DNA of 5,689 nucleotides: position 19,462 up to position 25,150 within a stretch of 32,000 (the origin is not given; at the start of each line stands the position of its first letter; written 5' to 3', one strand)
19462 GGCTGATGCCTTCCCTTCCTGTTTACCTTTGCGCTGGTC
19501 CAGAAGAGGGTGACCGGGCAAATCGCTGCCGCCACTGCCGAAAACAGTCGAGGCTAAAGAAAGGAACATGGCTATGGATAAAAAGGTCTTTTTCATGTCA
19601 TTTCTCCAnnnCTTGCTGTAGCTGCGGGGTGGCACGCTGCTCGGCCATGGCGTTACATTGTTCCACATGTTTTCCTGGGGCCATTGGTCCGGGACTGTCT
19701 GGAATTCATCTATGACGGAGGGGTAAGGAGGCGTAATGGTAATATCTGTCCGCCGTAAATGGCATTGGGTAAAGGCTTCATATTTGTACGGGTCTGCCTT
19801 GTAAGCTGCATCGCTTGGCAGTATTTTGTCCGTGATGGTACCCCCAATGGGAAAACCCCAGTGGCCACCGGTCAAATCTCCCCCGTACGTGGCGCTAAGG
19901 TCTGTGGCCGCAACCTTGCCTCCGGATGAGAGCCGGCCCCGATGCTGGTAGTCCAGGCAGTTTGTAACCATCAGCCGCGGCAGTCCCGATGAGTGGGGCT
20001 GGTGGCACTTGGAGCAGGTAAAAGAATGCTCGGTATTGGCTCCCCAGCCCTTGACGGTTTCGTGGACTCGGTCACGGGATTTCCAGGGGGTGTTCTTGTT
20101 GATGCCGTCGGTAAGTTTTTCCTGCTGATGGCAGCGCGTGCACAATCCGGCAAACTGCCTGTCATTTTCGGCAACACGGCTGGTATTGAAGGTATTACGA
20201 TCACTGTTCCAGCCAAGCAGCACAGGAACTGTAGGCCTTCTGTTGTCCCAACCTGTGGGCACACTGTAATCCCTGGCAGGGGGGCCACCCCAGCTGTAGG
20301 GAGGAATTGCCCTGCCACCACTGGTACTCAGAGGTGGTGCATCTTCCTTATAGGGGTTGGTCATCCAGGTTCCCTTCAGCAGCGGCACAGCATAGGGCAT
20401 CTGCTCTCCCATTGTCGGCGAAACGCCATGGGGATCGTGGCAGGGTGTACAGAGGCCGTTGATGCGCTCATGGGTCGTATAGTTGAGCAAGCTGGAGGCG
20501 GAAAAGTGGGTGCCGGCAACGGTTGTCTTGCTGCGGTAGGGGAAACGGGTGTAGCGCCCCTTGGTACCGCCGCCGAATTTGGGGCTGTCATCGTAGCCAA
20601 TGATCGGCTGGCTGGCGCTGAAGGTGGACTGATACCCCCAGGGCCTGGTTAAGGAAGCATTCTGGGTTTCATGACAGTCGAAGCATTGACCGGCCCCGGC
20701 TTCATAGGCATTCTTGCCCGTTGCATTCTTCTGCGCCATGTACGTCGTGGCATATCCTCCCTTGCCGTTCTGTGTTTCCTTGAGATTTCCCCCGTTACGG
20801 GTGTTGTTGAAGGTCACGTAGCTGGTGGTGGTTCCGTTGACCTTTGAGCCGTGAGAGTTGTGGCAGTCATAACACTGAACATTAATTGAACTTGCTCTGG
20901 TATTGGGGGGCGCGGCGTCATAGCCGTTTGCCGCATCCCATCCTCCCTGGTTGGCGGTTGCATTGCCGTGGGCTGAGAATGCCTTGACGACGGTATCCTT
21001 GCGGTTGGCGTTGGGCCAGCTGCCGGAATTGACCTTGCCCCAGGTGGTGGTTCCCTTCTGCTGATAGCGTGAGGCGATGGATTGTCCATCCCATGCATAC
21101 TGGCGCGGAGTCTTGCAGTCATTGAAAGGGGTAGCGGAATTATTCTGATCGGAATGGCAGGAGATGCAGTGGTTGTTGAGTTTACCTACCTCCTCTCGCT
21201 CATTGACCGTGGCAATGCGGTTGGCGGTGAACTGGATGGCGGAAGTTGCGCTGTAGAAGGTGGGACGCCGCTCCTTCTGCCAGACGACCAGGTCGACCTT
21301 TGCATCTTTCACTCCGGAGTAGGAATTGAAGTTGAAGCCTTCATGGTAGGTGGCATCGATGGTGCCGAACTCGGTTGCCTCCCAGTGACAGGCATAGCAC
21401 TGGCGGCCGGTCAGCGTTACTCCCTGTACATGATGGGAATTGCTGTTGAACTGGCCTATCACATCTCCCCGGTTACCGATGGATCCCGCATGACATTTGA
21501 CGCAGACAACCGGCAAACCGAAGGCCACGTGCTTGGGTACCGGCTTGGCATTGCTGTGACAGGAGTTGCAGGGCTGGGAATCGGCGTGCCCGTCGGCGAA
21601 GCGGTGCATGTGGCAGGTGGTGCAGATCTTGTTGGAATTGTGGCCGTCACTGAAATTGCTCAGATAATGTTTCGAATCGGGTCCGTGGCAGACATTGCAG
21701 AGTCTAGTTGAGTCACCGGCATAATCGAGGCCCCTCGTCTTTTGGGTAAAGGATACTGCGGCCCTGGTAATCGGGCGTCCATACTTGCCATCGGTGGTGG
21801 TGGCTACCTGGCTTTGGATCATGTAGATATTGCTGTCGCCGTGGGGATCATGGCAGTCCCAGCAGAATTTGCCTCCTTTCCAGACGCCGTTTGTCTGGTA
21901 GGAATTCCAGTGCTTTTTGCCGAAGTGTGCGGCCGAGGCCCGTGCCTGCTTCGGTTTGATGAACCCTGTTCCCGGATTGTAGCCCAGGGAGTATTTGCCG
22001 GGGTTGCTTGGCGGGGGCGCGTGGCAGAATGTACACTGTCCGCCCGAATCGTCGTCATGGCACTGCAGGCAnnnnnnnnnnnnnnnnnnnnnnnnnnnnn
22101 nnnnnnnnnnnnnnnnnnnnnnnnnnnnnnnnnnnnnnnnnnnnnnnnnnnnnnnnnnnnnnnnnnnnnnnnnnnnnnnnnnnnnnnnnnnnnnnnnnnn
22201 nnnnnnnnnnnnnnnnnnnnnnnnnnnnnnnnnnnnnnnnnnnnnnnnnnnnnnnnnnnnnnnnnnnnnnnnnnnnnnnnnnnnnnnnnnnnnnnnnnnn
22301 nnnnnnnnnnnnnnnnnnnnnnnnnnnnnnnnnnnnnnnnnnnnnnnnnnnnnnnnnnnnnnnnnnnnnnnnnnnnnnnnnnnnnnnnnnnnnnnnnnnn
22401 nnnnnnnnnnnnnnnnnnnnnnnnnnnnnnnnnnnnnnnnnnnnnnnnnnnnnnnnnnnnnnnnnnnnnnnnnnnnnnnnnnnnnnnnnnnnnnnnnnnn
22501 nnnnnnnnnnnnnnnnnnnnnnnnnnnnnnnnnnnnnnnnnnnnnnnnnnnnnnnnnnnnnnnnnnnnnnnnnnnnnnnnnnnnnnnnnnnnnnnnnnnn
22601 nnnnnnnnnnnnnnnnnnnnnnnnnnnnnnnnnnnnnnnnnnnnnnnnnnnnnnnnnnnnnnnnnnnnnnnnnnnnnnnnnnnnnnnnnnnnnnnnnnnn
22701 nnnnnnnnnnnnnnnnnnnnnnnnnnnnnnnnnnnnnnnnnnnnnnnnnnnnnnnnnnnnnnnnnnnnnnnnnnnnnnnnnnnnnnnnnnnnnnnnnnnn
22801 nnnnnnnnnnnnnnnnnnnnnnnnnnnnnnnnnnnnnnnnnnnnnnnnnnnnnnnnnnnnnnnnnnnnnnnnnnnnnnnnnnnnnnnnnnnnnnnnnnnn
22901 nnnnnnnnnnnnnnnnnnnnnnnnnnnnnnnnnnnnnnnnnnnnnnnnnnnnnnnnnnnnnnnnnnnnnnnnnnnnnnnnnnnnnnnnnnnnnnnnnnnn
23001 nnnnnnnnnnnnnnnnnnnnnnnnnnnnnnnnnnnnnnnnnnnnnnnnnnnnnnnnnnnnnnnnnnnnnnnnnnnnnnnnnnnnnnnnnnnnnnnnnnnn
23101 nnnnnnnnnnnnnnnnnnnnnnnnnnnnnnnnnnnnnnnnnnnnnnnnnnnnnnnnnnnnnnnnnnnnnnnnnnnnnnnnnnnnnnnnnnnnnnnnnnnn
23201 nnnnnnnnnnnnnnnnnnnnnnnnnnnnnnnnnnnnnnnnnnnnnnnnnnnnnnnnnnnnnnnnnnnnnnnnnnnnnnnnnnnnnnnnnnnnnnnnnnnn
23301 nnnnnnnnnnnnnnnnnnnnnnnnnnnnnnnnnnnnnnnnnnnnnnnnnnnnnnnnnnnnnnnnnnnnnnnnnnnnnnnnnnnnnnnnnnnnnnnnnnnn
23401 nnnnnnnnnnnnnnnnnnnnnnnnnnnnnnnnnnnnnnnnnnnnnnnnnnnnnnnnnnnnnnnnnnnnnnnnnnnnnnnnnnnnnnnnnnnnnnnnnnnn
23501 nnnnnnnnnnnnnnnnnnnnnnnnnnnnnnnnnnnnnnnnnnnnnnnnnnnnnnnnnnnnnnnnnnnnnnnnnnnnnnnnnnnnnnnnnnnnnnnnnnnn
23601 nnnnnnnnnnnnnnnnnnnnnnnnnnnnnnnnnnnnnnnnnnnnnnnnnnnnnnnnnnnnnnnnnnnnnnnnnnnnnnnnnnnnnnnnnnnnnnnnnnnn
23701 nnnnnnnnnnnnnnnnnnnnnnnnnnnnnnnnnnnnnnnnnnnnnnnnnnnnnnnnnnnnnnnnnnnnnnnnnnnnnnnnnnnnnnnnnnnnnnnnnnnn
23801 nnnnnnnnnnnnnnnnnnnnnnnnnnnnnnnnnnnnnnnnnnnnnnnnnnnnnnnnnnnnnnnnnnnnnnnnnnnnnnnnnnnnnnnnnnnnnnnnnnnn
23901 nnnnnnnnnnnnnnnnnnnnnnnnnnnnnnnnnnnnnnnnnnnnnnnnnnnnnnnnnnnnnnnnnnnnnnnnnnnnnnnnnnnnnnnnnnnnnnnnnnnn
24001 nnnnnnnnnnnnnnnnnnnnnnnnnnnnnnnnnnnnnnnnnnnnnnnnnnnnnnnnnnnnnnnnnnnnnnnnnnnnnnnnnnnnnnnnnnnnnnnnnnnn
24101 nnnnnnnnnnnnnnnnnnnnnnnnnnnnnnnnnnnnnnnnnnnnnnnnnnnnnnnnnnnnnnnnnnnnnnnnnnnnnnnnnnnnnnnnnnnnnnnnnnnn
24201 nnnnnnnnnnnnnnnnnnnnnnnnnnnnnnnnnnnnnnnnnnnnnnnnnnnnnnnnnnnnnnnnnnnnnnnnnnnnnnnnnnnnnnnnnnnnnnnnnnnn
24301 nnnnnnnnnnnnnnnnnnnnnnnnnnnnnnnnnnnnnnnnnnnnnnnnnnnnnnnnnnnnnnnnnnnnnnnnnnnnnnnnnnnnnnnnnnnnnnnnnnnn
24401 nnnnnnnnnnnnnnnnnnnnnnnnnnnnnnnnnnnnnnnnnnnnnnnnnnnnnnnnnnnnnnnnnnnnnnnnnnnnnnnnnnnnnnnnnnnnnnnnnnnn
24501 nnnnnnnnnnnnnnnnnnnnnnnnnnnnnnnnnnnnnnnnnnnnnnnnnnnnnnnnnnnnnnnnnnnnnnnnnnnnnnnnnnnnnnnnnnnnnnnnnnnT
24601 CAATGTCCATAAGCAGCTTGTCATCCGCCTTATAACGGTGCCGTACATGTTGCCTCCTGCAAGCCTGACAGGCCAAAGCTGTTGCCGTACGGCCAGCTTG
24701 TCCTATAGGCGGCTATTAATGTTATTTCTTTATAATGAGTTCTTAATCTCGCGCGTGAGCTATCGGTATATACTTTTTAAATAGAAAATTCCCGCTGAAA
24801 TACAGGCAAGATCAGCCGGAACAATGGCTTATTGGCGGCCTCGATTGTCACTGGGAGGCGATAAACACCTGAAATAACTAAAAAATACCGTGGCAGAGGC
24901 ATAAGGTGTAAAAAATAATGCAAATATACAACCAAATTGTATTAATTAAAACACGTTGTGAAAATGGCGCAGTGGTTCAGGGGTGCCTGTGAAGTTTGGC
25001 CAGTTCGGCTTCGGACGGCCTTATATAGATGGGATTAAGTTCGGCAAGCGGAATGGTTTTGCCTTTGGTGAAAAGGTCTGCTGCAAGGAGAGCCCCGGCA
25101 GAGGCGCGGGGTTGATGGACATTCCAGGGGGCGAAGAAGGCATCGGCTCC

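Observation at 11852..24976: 12.8-kb operon of three secreted proteins (giant cytochrome, giant propeller/FN3 protein, small beta-sandwich protein) splitting two housekeeping blocks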

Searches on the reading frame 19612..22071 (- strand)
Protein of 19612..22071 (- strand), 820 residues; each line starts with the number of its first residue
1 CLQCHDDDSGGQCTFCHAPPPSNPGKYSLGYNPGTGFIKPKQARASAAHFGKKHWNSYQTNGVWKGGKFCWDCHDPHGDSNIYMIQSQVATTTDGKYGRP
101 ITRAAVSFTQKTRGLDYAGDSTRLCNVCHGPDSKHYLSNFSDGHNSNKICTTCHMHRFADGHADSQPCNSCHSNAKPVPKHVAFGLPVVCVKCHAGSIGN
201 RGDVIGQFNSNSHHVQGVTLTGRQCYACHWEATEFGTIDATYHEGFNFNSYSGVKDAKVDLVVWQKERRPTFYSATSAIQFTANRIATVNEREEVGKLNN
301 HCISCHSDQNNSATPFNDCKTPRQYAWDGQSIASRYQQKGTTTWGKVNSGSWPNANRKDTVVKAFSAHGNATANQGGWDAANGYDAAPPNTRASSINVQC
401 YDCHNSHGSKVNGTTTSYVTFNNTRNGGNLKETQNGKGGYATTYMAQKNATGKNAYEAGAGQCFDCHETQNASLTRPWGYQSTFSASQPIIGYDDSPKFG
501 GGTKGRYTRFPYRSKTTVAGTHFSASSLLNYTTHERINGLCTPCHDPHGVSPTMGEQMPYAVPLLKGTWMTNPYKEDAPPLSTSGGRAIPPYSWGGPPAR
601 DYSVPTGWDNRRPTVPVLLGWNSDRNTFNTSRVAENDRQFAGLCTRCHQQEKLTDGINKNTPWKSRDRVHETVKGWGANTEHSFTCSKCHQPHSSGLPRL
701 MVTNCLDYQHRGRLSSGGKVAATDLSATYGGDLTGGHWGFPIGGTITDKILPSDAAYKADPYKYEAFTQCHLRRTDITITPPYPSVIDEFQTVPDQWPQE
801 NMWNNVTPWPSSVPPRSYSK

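Call 87: predict_structure(alignment_id=A3)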
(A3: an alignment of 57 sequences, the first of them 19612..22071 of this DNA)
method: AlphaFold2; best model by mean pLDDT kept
length: 820 residues; sequences in the alignment: 57
mean_pLDDT: 47.1   pTM: 0.49
mean pLDDT of the five models: 47.1, 46.5, 46.2, 44.4, 41.6
residues with pLDDT >= 90: 0; 70-90: 87; 50-70: 167; < 50: 566
segments of 3 or more residues with pLDDT < 50: 1-17, 28-33, 36-58, 61-100, 104-198, 210-212, 215-217, 318-325, 376-394, 406-434, 436-442, 446-448, 452-454, 456-466, 491-545, 563-572, 576-621, 640-751, 756-758, 760-820
pLDDT, mean of each block of 10 residues (from residue 1): 32 46 55 45 30 41 37 29 36 46 46 41 35 34 35 31 34 34 30 47 52 51 74 68 58 61 86 87 66 74 78 58 53 74 71 69 65 51 43 53 50 39 36 47 50 45 47 50 51 46 46 41 37 41 47 71 41 47 44 38 40 45 54 51 45 46 36 37 39 29 37 41 44 43 40 50 40 36 35 37 32 31
secondary structure, 60 per line:
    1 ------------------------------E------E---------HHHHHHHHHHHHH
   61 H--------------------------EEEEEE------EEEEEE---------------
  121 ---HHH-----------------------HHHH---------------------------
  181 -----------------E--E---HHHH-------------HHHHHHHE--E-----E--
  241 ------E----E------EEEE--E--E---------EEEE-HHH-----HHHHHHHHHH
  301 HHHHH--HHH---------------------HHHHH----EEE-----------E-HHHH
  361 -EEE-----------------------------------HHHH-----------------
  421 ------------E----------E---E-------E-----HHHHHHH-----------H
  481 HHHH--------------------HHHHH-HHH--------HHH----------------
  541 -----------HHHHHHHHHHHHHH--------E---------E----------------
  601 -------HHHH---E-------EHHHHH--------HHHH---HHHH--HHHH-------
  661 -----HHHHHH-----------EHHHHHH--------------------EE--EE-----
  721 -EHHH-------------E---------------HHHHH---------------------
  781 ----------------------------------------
elements in order (helices of 4 or more, strands of 3 or more residues): H48-61 E88-93 E100-105 H150-153 H205-208 H222-228 E259-262 E278-281 H291-305 H332-336 E341-343 H357-360 E362-364 H400-403 H462-468 H480-484 H505-509 H552-565 H608-611 H624-628 H637-640 H644-647 H650-653 H666-671 H684-689 H755-759

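Call 114: search_protein_representatives(protein=window:19612-22071:-)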
Query: 820 residues. Proteins with E-value up to 0.001 (for the whole library): 583; up to 1e-10: 372; up to 1e-30: 222. The best 150 are listed.
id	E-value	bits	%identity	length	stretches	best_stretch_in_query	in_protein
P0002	0.0e+00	1921.9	96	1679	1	1-820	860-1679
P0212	4.0e-271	918.7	57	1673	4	1-584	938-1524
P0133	1.6e-264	897.0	58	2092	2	1-744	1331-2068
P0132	1.1e-263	894.1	54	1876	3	1-746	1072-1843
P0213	3.6e-247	839.5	51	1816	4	1-722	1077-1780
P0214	9.7e-241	818.2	58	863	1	62-722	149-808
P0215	2.9e-240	816.7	57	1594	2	60-754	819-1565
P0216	4.5e-231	786.2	53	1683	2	1-723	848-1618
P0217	2.6e-222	757.3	53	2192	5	57-540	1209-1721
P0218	9.7e-219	745.4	52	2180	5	61-586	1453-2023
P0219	2.6e-212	724.2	53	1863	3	60-737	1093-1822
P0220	1.8e-208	711.5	55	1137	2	63-663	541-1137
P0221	1.7e-196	671.8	50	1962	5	317-754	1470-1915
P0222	8.0e-188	643.1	52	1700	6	351-719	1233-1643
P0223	1.2e-185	635.9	53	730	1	102-720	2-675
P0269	1.5e-135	470.2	54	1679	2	188-582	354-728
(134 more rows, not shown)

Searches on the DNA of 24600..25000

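Call 48: search_rna_families(source=window, start=24600, end=25000, threshold=evalue, max_evalue=1)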
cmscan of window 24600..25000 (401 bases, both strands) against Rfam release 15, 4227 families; matches with E-value up to 1: 0.
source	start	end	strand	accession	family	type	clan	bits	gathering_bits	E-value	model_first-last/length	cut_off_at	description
